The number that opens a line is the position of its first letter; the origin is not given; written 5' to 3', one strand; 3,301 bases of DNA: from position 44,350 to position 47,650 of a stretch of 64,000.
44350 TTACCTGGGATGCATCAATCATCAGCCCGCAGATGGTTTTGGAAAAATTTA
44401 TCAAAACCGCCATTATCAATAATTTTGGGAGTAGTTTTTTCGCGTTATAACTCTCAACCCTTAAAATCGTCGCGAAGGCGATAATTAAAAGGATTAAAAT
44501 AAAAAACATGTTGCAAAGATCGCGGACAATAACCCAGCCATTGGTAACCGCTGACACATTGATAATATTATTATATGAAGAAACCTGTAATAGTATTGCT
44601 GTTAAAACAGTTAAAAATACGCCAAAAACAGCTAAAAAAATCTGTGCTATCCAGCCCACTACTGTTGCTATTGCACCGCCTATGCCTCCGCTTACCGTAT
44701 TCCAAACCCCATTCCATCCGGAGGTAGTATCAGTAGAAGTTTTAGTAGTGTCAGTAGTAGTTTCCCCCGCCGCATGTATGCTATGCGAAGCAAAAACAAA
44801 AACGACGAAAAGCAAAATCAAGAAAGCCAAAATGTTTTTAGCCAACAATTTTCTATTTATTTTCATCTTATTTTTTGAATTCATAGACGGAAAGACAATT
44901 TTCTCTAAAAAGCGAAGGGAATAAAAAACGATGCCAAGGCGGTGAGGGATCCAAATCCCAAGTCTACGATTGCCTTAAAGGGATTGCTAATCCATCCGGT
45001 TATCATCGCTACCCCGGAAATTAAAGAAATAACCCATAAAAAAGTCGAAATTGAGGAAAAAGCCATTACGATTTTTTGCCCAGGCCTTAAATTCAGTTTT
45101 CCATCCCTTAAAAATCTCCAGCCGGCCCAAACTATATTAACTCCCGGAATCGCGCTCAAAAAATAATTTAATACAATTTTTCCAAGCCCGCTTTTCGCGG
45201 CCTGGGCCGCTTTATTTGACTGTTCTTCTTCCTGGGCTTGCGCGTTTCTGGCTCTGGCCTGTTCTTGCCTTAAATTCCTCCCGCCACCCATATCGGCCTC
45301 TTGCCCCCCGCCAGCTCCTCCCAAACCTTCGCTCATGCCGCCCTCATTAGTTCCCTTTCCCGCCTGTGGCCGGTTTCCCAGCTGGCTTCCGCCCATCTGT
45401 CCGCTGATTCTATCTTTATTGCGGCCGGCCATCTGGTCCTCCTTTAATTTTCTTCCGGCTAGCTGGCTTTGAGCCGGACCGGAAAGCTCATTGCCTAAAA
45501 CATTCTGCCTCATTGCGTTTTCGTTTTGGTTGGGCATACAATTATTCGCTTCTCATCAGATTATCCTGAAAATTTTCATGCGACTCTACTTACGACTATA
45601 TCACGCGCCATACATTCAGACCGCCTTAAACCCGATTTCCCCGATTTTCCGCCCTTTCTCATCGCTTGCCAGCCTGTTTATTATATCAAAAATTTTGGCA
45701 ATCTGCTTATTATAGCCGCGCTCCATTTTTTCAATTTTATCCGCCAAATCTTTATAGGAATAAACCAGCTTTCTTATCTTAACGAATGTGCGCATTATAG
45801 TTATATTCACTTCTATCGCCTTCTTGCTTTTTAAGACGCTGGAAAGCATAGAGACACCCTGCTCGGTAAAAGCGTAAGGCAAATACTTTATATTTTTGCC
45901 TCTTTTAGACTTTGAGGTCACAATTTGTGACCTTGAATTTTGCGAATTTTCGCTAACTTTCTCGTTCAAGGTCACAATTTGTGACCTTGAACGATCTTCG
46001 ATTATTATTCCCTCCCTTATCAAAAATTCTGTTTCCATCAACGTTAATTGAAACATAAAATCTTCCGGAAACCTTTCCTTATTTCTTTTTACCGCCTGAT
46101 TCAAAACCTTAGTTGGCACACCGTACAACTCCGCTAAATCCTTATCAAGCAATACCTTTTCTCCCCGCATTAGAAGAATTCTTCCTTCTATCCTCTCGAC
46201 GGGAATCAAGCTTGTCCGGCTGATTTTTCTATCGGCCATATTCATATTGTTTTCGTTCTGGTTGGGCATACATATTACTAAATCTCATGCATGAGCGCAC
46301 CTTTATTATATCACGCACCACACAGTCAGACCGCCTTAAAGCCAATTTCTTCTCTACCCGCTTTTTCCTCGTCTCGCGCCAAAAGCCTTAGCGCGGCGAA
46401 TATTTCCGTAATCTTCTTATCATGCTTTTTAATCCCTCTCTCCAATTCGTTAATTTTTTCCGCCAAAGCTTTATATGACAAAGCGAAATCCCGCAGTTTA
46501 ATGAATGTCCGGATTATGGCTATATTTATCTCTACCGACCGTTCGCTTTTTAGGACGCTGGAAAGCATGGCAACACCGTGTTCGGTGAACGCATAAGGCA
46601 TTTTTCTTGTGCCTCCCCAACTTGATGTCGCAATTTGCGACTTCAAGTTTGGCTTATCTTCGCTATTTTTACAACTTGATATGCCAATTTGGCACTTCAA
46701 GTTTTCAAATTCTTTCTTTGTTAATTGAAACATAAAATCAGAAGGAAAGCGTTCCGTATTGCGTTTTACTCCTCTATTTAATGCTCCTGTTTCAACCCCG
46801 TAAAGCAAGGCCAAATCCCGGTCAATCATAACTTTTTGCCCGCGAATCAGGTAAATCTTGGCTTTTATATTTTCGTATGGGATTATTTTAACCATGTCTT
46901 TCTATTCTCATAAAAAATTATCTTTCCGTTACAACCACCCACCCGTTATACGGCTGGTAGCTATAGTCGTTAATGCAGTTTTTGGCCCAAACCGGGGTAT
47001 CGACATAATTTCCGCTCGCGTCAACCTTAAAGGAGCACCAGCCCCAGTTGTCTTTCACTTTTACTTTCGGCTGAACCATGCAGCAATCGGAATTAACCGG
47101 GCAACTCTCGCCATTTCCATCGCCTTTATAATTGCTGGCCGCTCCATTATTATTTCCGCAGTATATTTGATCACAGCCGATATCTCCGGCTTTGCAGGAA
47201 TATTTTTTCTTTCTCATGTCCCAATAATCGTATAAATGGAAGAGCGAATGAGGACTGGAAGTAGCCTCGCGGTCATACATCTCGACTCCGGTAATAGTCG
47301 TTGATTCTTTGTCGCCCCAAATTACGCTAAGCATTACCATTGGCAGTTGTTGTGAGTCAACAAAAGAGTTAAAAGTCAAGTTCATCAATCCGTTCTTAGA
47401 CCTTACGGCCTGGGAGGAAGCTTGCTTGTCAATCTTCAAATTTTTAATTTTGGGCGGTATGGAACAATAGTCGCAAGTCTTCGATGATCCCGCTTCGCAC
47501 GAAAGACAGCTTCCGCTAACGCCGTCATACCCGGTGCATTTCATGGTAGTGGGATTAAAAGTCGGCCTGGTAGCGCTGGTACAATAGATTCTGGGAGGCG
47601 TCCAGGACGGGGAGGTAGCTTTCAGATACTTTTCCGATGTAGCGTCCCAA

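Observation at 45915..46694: Covarying palindromes embedded in the coding sequence of both ORF6N genes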

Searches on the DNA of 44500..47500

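Call 6: search_rna_families(source=window, start=44500, end=47500, threshold=evalue, max_evalue=1)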
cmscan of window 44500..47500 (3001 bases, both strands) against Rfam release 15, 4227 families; matches with E-value up to 1: 0.
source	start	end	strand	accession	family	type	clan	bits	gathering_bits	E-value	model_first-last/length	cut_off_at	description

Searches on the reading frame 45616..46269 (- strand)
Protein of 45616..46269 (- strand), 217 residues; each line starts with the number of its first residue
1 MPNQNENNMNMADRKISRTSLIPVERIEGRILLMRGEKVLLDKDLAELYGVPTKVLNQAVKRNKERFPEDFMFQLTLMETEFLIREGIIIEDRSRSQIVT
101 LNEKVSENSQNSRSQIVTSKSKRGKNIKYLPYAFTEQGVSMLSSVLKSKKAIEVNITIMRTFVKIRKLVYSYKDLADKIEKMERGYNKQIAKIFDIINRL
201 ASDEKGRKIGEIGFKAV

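Call 4: search_protein_families(library=pfam, proteins=[window:45616-46269:-], max_evalue=0.01)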
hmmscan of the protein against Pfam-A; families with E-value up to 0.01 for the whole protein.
window:45616-46269:- (217 aa): 2 families
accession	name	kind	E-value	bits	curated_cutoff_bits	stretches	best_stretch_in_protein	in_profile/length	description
PF10543.14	ORF6N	-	1.7e-31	108.8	27.8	1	30-145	2-86/86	ORF6N domain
PF09669.15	Phage_pRha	-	0.0089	17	29.9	1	98-166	21-90/91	Phage regulatory protein Rha (Phage_pRha)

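Call 61: search_protein_families(library=padloc, proteins=[window:45616-46269:-], max_evalue=0.01)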
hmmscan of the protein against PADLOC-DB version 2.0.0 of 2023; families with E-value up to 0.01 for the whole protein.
window:45616-46269:- (217 aa): 3 families
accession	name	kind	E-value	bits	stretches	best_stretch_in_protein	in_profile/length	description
PDLC04856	PDC-S05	-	6.4e-54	180.3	2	107-206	63-167/177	-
PDLC04869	PDC-S05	-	3.9e-51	172.1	2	107-204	68-168/306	-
PDLC04849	PDC-S05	-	6.5e-39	131.5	2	22-86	5-69/183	-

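Call 62: search_protein_families(library=phrogs, proteins=[window:45616-46269:-], max_evalue=0.001)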
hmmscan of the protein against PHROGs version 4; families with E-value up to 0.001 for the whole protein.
window:45616-46269:- (217 aa): 3 families
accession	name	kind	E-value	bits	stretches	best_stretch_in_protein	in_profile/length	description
phrog_4792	-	transcription regulation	8.6e-26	92.2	2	23-79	9-66/268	anti-repressor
phrog_7755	-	transcription regulation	2.2e-05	25.1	0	31-70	126-165/282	anti-repressor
phrog_1726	-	transcription regulation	0.0004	21.3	0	30-73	8-51/264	anti-repressor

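Call 63: search_protein_families(library=ncbifam, proteins=[window:45616-46269:-], max_evalue=0.001)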
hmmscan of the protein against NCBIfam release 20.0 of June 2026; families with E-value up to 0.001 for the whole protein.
window:45616-46269:- (217 aa): 0 families
